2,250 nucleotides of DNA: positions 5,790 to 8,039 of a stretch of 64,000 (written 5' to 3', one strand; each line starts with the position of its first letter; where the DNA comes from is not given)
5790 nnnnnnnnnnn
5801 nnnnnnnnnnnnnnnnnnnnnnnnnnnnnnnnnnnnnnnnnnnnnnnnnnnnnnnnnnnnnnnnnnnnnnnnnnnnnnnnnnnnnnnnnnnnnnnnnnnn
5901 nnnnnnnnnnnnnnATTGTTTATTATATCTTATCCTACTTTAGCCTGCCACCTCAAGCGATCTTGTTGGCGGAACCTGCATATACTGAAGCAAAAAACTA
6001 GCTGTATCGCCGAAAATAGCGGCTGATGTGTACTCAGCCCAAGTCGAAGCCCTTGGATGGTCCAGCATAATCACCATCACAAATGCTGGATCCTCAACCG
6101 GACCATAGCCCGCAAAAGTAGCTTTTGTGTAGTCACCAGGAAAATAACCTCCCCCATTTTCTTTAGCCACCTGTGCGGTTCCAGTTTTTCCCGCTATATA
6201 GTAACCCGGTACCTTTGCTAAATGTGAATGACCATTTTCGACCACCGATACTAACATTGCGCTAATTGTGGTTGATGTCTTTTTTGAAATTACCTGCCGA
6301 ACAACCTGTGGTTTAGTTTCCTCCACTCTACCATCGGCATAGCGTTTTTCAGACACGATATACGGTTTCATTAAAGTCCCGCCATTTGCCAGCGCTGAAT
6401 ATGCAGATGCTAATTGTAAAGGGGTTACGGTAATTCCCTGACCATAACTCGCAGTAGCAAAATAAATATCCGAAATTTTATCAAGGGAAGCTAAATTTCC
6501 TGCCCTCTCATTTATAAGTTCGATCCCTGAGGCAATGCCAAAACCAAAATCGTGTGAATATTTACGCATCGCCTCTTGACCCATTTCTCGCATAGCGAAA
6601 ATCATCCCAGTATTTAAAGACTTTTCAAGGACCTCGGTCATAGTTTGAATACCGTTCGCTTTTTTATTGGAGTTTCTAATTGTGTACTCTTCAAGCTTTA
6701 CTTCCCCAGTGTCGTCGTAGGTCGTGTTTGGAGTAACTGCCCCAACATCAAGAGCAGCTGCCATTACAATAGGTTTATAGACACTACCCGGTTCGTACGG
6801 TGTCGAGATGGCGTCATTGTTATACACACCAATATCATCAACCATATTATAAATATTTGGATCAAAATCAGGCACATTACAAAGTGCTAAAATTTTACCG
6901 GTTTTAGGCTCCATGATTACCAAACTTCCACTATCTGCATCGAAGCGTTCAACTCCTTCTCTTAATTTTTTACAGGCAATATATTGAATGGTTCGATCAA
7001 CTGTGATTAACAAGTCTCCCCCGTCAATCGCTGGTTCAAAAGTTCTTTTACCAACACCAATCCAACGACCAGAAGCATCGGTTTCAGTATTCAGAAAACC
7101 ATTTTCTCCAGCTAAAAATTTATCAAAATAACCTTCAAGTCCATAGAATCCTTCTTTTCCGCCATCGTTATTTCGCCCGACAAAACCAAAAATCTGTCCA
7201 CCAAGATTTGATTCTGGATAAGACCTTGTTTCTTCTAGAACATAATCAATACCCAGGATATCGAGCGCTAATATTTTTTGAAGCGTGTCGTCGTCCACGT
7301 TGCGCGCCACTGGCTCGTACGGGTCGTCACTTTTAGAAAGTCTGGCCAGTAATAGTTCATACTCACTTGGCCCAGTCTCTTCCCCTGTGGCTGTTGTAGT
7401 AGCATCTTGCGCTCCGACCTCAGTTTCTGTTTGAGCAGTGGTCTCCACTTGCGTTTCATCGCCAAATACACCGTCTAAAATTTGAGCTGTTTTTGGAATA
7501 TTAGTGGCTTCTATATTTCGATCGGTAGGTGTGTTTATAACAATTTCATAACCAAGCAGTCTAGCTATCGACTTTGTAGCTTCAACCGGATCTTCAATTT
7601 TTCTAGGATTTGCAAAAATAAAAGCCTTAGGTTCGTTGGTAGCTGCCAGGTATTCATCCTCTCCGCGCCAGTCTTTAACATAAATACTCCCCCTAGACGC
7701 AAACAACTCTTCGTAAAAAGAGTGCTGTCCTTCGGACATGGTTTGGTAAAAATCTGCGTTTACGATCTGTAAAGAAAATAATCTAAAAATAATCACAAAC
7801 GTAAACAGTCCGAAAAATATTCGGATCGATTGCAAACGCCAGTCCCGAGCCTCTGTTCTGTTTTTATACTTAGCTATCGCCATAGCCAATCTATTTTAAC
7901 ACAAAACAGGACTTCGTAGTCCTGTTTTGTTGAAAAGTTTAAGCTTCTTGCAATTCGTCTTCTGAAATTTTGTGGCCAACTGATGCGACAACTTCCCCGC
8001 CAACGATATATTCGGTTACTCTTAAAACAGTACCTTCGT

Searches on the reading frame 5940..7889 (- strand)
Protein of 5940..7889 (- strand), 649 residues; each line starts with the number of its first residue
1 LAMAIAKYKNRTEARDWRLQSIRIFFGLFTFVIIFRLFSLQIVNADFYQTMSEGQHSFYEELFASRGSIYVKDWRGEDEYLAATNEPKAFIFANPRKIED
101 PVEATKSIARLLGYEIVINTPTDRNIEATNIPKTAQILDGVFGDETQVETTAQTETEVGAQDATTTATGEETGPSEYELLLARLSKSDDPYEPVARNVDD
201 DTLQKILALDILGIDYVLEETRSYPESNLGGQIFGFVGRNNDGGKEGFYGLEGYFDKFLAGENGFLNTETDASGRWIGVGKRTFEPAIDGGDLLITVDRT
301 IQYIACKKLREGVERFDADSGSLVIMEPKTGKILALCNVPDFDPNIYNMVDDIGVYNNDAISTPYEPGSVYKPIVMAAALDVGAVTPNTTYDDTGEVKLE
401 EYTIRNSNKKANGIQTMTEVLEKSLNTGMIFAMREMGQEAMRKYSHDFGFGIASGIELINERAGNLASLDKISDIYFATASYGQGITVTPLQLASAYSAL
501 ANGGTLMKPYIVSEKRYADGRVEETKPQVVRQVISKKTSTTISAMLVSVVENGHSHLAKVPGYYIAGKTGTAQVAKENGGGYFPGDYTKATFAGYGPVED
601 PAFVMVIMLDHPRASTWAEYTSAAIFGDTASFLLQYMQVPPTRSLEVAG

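Call 15: search_protein_families(library=pfam, proteins=[window:5940-7889:-], max_evalue=0.001)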
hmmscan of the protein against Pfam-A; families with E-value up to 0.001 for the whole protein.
window:5940-7889:- (649 aa): 2 families
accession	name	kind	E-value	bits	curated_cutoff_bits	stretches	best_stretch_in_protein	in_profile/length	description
PF00905.27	Transpeptidase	-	1.1e-76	258.3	22.1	1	321-628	1-296/299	Penicillin binding protein transpeptidase domain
PF03717.20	PBP_dimer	-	1.9e-11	45.2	24.4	1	64-278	4-177/180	Penicillin-binding Protein dimerisation domain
